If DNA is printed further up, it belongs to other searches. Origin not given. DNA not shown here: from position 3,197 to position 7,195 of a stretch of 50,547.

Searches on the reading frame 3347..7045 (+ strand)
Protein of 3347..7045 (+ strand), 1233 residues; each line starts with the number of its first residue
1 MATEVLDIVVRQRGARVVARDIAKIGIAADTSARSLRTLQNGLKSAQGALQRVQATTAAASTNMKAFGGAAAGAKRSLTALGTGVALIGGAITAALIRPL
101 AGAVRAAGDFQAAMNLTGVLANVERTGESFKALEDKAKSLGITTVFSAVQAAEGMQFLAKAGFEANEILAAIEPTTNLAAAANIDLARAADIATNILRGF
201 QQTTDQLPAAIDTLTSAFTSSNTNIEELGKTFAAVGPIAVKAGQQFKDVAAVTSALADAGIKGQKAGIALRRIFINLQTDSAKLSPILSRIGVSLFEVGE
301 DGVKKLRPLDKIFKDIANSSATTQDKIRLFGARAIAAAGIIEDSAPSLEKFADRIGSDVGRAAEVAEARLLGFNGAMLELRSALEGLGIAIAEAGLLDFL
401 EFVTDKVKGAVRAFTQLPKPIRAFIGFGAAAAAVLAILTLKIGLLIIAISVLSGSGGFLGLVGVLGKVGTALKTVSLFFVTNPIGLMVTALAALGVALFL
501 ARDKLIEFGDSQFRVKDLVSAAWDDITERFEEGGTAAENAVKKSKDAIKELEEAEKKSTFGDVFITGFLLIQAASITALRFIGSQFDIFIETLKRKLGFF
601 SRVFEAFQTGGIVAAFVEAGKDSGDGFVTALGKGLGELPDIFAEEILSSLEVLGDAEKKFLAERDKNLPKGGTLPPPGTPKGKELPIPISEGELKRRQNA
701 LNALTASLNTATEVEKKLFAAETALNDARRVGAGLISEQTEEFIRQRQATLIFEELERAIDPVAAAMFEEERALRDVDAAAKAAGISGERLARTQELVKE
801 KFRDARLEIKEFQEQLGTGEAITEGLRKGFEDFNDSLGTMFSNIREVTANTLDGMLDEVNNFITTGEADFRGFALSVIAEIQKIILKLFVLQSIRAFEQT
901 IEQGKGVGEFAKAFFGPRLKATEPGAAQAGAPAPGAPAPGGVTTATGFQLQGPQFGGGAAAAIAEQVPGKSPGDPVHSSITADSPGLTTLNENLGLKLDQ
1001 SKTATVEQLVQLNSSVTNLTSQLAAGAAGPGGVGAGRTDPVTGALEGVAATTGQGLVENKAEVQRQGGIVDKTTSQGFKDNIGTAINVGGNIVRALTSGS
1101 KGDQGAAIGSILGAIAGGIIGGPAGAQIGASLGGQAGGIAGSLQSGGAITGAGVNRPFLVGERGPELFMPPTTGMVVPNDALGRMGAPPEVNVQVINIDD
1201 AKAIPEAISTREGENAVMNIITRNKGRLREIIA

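Call 15: search_protein_families(library=phrogs, proteins=[window:3347-7045:+], max_evalue=0.00001)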
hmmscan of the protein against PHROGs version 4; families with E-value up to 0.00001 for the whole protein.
window:3347-7045:+ (1233 aa): 31 families (the best 25 are shown)
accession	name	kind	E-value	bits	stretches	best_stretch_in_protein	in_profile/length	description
phrog_1533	-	tail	1.9e-72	245.5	1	38-552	180-704/1688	tail length tape measure protein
phrog_4704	-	tail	3.3e-58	198.8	1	29-452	137-562/625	tail length tape measure protein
phrog_9696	-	tail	1.3e-57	196.5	1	43-469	14-422/1415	tail length tape measure protein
phrog_1272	-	tail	1.4e-57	196.4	1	22-643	163-784/1606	tail length tape measure protein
phrog_5218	-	unknown function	1.7e-56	193.2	1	28-556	153-714/1599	-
phrog_991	-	tail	6.3e-53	180.8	1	34-600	199-760/1966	tail length tape measure protein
phrog_28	-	tail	8.1e-51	174.7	1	33-766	192-763/1228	tail length tape measure protein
phrog_38390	-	tail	2.2e-46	159.5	1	103-498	56-445/1029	tail length tape measure protein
phrog_19074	-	unknown function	6.6e-37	128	1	28-405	87-453/1384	-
phrog_167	-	tail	2.3e-29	102.8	1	29-614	206-704/1555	tail length tape measure protein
phrog_5493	-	tail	3.5e-29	102.7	1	44-321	14-278/1102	tail length tape measure protein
phrog_16692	-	unknown function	3.9e-29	102.7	1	43-319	111-389/1107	-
phrog_1293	-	tail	5.9e-29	101.6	1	33-497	104-584/1424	tail length tape measure protein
phrog_36752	-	unknown function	2.2e-21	76.4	1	92-498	57-457/1078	-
phrog_1716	-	tail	3.2e-21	76.5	1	697-942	575-814/943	tail length tape measure protein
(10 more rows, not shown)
